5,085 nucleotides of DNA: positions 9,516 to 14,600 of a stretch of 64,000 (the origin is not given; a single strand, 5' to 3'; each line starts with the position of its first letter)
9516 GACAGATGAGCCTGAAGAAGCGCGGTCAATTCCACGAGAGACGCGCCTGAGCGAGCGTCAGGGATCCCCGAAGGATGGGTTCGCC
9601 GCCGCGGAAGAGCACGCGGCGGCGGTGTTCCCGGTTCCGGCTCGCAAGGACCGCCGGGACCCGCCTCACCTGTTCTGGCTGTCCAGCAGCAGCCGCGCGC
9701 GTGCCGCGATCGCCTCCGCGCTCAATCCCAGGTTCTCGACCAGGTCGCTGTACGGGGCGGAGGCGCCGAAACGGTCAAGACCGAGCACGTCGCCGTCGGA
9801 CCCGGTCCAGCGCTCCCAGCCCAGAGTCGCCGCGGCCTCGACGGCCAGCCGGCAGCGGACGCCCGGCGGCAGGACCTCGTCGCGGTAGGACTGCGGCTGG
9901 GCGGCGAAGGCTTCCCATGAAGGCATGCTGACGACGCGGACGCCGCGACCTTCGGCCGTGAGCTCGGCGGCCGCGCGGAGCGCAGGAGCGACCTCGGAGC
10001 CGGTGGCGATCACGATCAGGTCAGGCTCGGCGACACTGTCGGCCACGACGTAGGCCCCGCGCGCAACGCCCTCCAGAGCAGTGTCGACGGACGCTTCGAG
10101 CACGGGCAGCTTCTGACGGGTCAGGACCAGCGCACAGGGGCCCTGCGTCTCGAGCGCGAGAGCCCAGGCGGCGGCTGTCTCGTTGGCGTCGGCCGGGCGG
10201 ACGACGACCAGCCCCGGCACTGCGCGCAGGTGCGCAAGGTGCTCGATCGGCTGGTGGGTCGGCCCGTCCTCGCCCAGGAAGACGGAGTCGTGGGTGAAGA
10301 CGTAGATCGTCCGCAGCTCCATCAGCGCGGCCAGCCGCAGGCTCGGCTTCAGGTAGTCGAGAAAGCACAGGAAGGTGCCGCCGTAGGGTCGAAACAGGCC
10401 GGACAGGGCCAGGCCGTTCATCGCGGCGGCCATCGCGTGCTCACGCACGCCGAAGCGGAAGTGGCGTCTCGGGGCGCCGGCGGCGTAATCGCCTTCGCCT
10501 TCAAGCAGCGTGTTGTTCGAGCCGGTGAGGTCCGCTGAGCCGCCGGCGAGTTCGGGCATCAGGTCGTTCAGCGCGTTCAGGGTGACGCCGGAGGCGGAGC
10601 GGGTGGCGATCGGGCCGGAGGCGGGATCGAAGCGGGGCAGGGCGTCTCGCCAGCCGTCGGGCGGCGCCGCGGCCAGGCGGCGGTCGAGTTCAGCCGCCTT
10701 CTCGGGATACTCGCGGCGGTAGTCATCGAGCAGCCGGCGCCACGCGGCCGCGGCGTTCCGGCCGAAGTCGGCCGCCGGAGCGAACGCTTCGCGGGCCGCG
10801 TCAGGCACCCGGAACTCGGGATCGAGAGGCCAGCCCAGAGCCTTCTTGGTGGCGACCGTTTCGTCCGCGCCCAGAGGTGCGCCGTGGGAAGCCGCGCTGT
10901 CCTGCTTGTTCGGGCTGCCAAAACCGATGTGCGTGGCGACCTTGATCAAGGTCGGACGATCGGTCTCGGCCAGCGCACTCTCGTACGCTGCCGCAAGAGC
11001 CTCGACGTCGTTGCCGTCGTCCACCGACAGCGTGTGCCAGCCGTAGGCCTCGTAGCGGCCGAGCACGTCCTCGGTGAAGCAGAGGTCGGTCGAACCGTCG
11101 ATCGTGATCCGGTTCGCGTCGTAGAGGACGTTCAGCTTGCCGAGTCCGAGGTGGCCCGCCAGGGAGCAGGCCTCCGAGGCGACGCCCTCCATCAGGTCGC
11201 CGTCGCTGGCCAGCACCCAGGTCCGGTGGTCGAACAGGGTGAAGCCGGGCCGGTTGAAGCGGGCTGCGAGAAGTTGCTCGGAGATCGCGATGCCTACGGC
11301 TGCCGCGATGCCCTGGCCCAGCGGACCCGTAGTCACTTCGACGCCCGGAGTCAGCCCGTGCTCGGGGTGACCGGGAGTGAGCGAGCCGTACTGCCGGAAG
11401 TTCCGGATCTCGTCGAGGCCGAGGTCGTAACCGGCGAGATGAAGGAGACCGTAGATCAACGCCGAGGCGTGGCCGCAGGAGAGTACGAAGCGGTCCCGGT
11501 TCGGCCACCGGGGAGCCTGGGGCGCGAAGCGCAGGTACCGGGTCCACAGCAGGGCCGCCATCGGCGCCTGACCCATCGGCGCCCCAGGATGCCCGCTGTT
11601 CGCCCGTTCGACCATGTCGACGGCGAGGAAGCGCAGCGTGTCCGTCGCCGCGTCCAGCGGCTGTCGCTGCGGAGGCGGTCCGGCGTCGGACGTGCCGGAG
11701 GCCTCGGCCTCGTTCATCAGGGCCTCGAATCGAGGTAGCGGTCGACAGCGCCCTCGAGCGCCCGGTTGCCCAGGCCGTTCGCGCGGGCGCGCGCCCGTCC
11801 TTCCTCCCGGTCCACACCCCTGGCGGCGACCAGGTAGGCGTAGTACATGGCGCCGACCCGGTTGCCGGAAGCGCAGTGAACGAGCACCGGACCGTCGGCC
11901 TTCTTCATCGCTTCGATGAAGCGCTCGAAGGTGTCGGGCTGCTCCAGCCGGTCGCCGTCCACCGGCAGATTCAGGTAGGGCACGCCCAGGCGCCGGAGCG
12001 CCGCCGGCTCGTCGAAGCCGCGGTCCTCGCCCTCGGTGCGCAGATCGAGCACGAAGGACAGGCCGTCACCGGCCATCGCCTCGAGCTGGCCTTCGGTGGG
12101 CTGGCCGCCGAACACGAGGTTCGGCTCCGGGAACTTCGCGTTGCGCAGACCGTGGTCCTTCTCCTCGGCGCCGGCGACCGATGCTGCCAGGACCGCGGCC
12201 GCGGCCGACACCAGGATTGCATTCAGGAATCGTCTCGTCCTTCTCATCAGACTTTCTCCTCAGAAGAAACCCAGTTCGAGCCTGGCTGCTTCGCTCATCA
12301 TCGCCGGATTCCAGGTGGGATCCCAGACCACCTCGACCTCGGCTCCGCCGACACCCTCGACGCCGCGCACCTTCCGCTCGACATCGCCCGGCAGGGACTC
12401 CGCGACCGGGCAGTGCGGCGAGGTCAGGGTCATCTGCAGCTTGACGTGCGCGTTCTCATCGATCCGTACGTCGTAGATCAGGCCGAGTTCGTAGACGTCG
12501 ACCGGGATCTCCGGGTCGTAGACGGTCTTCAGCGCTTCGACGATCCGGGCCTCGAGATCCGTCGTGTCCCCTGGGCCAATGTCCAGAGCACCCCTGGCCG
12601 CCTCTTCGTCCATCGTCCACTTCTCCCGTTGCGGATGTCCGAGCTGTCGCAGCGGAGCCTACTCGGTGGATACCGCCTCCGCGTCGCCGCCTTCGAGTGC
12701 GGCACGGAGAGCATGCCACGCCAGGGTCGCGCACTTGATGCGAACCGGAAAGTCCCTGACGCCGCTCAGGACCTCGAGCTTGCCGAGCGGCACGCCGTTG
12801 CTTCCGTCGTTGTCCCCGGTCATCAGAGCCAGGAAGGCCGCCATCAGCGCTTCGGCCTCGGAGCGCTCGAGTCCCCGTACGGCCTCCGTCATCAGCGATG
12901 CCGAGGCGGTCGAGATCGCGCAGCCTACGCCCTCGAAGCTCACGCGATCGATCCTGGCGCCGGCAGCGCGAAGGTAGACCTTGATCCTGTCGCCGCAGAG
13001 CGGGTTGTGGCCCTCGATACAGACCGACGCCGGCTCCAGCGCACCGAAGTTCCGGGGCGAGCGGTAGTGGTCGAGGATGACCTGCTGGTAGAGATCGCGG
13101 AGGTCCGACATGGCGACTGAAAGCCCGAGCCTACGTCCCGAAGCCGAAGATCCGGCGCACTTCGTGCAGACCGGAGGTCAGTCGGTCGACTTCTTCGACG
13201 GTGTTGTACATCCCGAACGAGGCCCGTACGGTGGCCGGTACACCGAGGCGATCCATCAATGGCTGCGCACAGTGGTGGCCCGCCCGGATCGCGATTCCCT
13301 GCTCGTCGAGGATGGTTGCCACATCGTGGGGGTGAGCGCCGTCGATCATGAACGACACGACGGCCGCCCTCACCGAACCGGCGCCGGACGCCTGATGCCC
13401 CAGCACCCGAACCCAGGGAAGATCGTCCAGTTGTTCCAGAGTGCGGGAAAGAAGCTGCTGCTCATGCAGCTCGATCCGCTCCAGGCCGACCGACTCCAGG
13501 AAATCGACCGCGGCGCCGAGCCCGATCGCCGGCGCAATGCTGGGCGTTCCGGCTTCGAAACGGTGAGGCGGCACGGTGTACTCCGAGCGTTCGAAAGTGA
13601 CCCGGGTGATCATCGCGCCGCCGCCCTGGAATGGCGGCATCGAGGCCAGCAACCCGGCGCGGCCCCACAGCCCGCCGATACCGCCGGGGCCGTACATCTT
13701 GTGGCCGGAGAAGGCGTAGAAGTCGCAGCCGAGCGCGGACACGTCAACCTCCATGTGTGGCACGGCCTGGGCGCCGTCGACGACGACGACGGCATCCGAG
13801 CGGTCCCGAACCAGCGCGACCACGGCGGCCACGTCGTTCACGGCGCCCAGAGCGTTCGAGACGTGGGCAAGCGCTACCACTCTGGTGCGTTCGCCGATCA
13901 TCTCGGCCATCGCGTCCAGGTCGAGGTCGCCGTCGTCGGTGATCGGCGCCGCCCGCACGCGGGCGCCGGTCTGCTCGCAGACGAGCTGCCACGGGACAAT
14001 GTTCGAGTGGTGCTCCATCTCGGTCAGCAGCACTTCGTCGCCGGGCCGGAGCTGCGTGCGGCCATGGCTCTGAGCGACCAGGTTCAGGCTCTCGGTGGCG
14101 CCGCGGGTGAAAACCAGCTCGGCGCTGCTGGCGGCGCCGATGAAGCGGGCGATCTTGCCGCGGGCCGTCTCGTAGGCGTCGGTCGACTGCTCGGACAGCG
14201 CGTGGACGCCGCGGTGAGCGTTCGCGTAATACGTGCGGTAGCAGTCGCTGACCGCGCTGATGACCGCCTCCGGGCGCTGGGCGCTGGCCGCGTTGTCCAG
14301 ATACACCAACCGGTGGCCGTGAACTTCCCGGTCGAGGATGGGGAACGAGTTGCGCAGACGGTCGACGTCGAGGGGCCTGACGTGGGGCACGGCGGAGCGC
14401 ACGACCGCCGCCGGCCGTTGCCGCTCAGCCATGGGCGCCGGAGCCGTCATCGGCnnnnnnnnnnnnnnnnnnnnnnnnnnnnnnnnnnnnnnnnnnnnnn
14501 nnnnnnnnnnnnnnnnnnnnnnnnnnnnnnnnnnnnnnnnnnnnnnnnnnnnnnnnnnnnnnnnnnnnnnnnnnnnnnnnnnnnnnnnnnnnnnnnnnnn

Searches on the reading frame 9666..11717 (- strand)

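Call 83: search_protein_families(library=pfam, proteins=[window:9666-11717:-], max_evalue=0.00001)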
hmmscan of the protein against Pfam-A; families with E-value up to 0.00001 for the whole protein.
window:9666-11717:- (683 aa): 4 families
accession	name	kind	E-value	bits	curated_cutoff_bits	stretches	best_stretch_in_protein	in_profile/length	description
PF00456.26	Transketolase_N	-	3.2e-137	457.4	22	1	24-350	5-331/334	Transketolase, thiamine diphosphate binding domain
PF02779.29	Transket_pyr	-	2.3e-51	174.3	27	1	370-538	3-173/174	Transketolase, pyrimidine binding domain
PF22613.1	Transketolase_C_1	-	9.3e-39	132.6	27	1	554-665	1-112/113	Transketolase-like TK C-terminal domain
PF02780.25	Transketolase_C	-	1.4e-09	38.4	25.9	1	563-670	8-124/124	Transketolase, C-terminal domain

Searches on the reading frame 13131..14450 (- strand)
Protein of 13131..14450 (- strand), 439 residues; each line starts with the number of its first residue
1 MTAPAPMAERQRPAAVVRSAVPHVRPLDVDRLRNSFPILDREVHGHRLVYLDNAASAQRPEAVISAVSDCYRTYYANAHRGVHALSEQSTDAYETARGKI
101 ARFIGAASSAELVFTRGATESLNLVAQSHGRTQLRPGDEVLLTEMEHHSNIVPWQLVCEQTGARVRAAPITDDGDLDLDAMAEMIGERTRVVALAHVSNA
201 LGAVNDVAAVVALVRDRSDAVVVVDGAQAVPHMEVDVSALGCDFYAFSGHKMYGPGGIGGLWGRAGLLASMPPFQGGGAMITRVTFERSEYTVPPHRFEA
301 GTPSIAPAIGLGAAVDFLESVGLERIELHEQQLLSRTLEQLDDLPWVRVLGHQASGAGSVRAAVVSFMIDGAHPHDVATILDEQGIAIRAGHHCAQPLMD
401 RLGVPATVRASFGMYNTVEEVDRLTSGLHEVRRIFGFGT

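Call 83: search_protein_families(library=pfam, proteins=[window:13131-14450:-], max_evalue=0.00001)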
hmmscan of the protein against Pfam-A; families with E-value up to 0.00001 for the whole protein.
window:13131-14450:- (439 aa): 3 families
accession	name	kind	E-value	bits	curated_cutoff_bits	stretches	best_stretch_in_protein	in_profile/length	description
PF00266.25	Aminotran_5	-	8.6e-145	482.8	21.5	1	49-424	1-371/371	Aminotransferase class-V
PF00155.27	Aminotran_1_2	-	8.8e-09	35.4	19.7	1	56-227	17-187/361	Aminotransferase class I and II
PF01053.26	Cys_Met_Meta_PP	-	9.2e-06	24.9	27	0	133-251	87-198/381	Cys/Met metabolism PLP-dependent enzyme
